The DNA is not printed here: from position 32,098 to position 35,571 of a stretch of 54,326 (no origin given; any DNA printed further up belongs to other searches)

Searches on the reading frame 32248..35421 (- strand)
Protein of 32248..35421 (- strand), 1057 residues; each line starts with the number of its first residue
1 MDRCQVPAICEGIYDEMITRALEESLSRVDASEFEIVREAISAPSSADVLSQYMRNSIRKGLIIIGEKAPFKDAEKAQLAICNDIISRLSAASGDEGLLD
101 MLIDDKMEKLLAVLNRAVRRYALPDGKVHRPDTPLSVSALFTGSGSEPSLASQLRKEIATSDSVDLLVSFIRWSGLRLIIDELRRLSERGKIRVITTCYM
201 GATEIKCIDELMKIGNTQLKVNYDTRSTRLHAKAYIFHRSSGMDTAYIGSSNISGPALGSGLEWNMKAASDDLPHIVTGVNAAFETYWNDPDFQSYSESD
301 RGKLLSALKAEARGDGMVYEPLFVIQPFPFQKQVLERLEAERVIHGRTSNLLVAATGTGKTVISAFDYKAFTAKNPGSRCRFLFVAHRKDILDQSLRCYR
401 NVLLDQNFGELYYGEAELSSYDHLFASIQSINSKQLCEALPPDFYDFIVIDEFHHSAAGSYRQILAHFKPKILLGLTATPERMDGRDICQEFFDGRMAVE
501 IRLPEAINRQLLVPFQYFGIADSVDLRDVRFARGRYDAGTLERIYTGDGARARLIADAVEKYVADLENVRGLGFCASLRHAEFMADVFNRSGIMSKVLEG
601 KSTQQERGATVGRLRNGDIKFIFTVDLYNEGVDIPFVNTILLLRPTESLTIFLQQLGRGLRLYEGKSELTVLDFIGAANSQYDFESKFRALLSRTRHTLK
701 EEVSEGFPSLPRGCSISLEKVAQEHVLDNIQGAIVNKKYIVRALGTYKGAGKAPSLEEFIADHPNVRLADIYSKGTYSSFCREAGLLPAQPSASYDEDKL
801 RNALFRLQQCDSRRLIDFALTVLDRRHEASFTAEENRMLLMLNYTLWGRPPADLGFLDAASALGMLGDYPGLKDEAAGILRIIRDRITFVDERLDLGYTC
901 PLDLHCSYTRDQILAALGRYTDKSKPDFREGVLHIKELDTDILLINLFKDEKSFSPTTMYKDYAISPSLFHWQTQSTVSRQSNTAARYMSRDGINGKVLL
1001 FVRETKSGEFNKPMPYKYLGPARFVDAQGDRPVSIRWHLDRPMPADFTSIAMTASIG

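Call 9: search_protein_families(library=pfam, proteins=[window:32248-35421:-], max_evalue=0.001)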
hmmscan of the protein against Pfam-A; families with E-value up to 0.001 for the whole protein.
window:32248-35421:- (1057 aa): 7 families
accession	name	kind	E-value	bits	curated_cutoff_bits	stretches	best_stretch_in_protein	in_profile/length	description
PF04851.21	ResIII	-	1.2e-36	126.5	22.5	1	325-482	2-164/164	Type III restriction enzyme, res subunit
PF11907.13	DUF3427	-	6.7e-18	65.4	27.7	1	899-1046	124-274/280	Domain of unknown function (DUF3427)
PF00271.37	Helicase_C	-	1.5e-12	48.2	23.5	1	564-661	11-108/110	Helicase conserved C-terminal domain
PF13091.12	PLDc_2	-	1.9e-08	34.6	27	1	162-288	10-132/132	PLD-like domain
PF18766.7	SWI2_SNF2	-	9.9e-07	29.1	26.7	1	347-527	18-200/221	SWI2/SNF2 ATPase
PF09565.16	RE_NgoFVII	-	8.8e-06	25.6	23.8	1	154-258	9-121/162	NgoFVII restriction endonuclease N-terminal PLD domain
PF00270.35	DEAD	-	3.4e-05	24.1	26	1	329-481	2-161/167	DEAD/DEAH box helicase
